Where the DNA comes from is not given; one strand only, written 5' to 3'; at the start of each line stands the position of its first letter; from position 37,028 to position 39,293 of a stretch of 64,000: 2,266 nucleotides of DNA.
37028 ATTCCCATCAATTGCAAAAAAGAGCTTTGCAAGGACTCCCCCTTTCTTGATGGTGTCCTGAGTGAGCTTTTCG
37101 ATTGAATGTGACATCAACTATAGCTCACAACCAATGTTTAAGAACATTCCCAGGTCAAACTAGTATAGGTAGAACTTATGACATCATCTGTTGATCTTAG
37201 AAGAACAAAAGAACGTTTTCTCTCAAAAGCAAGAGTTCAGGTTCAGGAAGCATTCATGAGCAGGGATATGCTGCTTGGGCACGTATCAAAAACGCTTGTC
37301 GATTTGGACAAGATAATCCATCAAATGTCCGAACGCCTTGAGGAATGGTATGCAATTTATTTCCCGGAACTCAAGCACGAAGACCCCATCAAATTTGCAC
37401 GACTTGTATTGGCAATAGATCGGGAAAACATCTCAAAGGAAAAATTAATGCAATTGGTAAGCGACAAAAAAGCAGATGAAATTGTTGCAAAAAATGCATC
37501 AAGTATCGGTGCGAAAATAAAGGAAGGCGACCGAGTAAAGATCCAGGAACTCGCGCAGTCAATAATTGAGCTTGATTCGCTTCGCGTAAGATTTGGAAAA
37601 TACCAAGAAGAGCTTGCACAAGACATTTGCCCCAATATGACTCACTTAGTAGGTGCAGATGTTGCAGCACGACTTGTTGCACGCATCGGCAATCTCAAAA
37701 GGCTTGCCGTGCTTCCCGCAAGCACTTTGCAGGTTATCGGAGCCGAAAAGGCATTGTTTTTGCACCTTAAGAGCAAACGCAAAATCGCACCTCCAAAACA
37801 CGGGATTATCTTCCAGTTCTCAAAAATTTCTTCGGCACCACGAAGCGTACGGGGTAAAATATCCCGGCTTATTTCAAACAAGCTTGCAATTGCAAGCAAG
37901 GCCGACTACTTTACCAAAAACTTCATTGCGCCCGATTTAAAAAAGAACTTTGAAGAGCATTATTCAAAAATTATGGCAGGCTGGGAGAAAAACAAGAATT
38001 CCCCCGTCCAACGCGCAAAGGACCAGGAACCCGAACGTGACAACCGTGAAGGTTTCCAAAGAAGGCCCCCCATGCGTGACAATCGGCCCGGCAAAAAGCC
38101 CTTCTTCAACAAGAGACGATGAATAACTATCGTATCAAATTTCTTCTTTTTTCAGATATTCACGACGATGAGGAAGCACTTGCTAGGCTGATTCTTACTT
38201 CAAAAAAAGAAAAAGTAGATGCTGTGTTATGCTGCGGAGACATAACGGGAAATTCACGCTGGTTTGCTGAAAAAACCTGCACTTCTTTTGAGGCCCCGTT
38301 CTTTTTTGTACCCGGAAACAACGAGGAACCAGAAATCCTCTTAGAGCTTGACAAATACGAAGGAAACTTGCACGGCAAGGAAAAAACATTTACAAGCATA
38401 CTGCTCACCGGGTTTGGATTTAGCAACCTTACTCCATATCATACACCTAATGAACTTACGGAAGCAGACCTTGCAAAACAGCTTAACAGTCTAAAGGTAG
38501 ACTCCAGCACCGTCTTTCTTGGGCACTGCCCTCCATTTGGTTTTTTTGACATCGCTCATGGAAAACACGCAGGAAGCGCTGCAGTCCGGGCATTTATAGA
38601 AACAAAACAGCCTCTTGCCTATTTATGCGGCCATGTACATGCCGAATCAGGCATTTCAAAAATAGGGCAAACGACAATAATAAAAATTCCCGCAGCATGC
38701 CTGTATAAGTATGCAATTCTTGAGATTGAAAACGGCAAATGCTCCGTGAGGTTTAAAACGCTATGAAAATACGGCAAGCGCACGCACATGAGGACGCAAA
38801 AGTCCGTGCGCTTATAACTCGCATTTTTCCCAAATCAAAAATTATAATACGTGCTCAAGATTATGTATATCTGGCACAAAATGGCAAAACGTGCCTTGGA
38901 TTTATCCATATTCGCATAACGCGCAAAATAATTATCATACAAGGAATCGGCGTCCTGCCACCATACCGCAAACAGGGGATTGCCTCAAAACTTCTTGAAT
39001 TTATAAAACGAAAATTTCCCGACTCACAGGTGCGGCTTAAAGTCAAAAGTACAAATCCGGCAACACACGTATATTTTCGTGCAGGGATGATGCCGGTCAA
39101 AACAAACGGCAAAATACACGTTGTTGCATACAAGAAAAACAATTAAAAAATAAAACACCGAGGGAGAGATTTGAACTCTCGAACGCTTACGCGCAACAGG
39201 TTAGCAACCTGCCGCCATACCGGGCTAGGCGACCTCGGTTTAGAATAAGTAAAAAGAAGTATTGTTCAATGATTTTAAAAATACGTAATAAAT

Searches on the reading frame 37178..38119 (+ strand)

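Call 42: search_protein_families(library=pfam, max_evalue=0.00001, proteins=[window:37178-38119:+])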
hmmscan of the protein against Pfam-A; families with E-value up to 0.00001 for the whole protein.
window:37178-38119:+ (314 aa): 1 family
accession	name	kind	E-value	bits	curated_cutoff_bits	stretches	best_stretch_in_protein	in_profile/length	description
PF01798.23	Nop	-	2.7e-54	184.5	25.4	1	40-261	2-225/228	snoRNA binding domain, fibrillarin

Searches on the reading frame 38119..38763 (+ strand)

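Call 42: search_protein_families(library=pfam, max_evalue=0.00001, proteins=[window:38119-38763:+])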
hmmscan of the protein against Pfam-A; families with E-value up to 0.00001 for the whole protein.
window:38119-38763:+ (215 aa): 3 families
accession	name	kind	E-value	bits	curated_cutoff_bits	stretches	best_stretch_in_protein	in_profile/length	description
PF00149.33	Metallophos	-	6.4e-17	63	21.5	1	6-175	1-190/191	Calcineurin-like phosphoesterase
PF14582.11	Metallophos_3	-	1.2e-12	48.2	28.2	1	120-208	166-254/259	Metallophosphoesterase, calcineurin superfamily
PF12850.12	Metallophos_2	-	4.9e-12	46.5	27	1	7-194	2-136/154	Calcineurin-like phosphoesterase superfamily domain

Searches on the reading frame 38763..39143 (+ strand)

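Call 57: search_protein_families(library=pfam, max_evalue=0.0001, proteins=[window:38763-39143:+])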
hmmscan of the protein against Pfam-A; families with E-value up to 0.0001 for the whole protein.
window:38763-39143:+ (127 aa): 3 families
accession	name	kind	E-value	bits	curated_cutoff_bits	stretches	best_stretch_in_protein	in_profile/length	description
PF00583.31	Acetyltransf_1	-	6.8e-10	39.7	20.7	1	29-108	29-115/116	Acetyltransferase (GNAT) family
PF13508.13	Acetyltransf_7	-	3.2e-09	37.5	27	1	33-108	3-81/84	Acetyltransferase (GNAT) domain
PF13673.13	Acetyltransf_10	-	5e-09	36.7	23.6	1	31-115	29-113/128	Acetyltransferase (GNAT) domain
